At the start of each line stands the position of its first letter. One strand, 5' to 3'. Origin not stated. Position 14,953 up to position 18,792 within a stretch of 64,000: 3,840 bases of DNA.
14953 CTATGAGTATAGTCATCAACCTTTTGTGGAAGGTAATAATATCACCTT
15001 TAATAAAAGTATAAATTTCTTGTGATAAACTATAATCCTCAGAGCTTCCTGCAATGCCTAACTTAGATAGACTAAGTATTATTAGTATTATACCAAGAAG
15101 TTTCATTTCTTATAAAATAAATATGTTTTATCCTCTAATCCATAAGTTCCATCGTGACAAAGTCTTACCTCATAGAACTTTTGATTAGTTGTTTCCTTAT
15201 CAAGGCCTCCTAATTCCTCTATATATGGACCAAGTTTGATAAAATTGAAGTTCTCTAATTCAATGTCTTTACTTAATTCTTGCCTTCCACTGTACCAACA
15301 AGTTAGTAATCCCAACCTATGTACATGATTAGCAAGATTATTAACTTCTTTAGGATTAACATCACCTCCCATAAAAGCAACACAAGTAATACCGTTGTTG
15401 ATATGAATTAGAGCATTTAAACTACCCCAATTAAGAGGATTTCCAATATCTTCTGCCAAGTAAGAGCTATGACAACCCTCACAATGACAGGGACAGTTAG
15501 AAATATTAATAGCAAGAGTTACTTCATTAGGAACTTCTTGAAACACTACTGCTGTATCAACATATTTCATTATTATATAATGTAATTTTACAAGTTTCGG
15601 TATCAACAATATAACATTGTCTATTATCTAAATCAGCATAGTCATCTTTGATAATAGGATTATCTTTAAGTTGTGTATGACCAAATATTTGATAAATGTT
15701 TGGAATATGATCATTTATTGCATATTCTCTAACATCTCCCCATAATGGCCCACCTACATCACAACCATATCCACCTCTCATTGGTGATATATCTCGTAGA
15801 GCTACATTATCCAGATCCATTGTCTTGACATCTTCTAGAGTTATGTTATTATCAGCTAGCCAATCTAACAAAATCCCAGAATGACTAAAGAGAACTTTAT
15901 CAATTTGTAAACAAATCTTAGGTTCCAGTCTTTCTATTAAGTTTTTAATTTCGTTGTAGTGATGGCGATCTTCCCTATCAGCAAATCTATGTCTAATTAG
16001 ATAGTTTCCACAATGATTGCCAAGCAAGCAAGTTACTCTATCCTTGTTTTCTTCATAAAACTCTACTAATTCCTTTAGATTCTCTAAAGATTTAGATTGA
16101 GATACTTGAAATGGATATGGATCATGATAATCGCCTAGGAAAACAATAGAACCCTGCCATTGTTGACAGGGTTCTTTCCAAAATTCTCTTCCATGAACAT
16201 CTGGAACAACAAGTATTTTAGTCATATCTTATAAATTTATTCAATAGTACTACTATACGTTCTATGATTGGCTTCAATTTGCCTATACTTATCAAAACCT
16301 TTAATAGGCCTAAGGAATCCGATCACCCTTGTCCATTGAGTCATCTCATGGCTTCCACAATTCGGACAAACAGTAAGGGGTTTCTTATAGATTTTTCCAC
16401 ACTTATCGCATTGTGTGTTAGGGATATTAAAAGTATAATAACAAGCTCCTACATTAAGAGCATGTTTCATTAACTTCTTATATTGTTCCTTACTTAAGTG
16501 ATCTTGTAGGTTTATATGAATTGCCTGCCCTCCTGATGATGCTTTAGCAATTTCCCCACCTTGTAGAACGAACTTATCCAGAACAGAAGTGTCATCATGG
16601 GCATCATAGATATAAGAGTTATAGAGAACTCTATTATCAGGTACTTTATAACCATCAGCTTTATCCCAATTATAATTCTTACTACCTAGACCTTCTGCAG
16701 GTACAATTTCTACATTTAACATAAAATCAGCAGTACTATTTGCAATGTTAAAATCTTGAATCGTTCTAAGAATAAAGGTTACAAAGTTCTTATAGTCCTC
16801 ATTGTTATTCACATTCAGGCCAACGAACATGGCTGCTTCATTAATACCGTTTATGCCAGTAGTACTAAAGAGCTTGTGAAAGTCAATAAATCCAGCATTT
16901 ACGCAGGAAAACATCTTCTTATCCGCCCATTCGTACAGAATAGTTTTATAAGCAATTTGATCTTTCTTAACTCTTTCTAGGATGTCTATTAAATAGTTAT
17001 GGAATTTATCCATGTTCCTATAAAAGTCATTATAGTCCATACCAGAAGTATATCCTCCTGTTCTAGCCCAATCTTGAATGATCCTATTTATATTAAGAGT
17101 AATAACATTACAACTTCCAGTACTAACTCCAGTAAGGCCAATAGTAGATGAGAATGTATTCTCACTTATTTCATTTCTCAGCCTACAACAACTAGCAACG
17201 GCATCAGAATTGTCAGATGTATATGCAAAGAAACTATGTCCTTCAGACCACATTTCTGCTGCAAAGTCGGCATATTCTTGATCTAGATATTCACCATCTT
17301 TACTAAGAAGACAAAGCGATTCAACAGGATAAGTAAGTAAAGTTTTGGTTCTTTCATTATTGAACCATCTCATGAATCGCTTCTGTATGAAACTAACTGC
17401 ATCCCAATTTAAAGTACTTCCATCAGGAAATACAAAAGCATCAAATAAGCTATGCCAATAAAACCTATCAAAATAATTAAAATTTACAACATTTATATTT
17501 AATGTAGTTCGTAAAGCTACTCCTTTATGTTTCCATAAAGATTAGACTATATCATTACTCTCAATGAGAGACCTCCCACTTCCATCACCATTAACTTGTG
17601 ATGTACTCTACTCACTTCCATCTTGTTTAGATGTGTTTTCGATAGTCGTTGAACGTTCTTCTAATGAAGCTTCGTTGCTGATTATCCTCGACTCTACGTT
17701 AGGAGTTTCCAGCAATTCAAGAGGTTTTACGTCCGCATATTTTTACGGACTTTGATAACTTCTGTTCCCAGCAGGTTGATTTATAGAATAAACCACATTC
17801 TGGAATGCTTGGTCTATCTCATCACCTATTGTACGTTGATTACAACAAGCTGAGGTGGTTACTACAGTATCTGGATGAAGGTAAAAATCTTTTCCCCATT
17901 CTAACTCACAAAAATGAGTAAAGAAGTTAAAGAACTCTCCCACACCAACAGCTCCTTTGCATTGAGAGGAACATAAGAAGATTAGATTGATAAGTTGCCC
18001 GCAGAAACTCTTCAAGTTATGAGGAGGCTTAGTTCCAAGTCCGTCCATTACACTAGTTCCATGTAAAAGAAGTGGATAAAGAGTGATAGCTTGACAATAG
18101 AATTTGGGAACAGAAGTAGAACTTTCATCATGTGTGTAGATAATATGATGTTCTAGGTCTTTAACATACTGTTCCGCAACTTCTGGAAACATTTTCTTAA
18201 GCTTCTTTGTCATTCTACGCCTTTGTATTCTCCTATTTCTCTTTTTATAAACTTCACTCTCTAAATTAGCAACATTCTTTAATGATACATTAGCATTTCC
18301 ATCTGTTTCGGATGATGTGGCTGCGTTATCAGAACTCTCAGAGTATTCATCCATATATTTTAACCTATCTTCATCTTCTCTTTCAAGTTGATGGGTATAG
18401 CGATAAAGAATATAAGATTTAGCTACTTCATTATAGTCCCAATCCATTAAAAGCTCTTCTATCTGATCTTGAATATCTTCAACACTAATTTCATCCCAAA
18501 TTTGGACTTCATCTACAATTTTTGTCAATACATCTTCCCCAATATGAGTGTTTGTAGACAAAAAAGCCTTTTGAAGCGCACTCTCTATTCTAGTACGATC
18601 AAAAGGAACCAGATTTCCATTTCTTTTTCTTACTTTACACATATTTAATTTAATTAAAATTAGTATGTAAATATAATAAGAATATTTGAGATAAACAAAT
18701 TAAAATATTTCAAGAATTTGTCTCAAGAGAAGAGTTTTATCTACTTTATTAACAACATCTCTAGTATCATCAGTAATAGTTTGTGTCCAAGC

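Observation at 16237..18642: nrdD is interrupted by a small ORF-less group I intron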

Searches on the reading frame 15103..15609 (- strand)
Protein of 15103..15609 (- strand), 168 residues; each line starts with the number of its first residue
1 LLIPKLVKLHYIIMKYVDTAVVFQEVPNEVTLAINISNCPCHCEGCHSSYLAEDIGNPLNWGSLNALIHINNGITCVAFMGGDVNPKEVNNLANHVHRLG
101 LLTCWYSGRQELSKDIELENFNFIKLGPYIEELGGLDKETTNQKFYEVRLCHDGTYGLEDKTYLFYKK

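Call 11: search_protein_families(library=pfam, proteins=[window:15103-15609:-])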
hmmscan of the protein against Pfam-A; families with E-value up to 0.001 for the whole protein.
window:15103-15609:- (168 aa): 0 families

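Call 64: search_protein_families(library=pfam, proteins=[window:15103-15609:-], max_evalue=0.01)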
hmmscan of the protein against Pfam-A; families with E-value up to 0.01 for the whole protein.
window:15103-15609:- (168 aa): 1 family
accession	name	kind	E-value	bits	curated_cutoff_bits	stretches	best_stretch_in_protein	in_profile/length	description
PF13353.11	Fer4_12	-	0.0036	18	22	1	34-106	10-88/137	4Fe-4S single cluster domain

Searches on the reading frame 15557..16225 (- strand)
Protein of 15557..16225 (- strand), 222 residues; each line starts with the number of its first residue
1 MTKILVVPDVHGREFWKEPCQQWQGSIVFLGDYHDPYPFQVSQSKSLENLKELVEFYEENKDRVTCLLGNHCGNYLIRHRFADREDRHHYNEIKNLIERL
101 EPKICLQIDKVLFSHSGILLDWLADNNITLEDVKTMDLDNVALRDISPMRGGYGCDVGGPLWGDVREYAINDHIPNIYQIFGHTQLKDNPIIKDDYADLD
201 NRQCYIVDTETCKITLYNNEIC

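Call 11: search_protein_families(library=pfam, proteins=[window:15557-16225:-])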
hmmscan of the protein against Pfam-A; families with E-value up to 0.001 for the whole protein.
window:15557-16225:- (222 aa): 1 family
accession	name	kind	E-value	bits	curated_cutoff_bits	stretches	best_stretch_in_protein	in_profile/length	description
PF00149.33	Metallophos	-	1.7e-05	25.8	21.5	1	3-140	2-130/191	Calcineurin-like phosphoesterase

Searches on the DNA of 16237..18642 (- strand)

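Call 7: search_dna_similar(query=window:16237-18642:-, collection=phages, mode=near, max_rows=30)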
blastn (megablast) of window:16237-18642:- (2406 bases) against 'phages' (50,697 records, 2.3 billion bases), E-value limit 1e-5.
Records with a match: 10; places in all: 10; records where one place covers at least 80% of the query: 0.
Best place of each record, by identity: 95-99% 5; 90-95% 5.
By first word of the organism name: Staphylococcus 10.
By host as written in the record: Staphylococcus aureus 8; Staphylococcus aureus RN4220 1; Staphylococcus aureus ATCC43300 1.
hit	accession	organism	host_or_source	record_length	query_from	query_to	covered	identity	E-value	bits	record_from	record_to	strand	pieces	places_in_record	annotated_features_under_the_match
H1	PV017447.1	Staphylococcus phage CIFT_MFB_MRSA28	Staphylococcus aureus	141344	1079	1124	2%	91.5%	3e-7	64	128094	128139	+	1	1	Intron_gpI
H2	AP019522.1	Staphylococcus phage MR003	Staphylococcus aureus RN4220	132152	1079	1124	2%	91.5%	3e-7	64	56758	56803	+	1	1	none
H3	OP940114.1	Staphylococcus phage vB_SauM_VL10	Staphylococcus aureus ATCC43300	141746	1079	1124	2%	91.5%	3e-7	64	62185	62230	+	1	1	none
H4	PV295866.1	Staphylococcus phage CIFT_MFB_MRSA13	Staphylococcus aureus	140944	1079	1124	2%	91.5%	3e-7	64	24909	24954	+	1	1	intron_gpI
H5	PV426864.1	Staphylococcus phage CIFT_MFB_MRSA21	Staphylococcus aureus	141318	1079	1124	2%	91.5%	3e-7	64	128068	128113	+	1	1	intron_gpI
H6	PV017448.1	Staphylococcus phage CIFT_MFB_MRSA32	Staphylococcus aureus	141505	1088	1124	2%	97.3%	3e-7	64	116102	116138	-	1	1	none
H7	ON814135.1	Staphylococcus phage vB_SauM-V1SA20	Staphylococcus aureus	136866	1088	1124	2%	97.3%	3e-7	64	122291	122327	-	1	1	hypothetical protein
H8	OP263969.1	Staphylococcus phage Koomba-kaat_1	Staphylococcus aureus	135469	1088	1124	2%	97.3%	3e-7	64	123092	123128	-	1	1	none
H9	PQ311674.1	Staphylococcus phage CIFT_MFB_MRSA12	Staphylococcus aureus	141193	1088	1124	2%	97.3%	3e-7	64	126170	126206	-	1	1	none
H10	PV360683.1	Staphylococcus phage CIFT_MFB_MRSA16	Staphylococcus aureus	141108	1088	1124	2%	97.3%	3e-7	64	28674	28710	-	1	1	intron_gpI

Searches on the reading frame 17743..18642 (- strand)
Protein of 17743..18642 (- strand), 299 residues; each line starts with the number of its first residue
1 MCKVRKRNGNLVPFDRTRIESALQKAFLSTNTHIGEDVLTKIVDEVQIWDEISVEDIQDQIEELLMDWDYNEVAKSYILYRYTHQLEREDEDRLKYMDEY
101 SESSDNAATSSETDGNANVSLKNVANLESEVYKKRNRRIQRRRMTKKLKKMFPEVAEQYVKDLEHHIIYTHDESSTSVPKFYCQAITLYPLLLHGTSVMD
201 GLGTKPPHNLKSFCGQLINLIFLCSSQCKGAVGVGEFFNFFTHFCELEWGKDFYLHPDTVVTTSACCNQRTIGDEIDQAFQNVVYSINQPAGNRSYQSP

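Call 61: find_encoding_contigs(protein=window:17743-18642:-, flank=4000, max_places=6)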
Protein window:17743-18642:- (299 aa): 1 contig read that carries it; 1 place shown.
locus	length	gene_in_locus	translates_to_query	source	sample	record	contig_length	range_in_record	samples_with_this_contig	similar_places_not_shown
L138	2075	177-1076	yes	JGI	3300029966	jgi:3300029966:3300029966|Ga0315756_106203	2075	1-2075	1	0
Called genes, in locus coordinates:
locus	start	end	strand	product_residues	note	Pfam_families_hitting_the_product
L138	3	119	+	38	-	?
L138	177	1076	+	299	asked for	PF03477:ATP-cone, PF13597:NRDD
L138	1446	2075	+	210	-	?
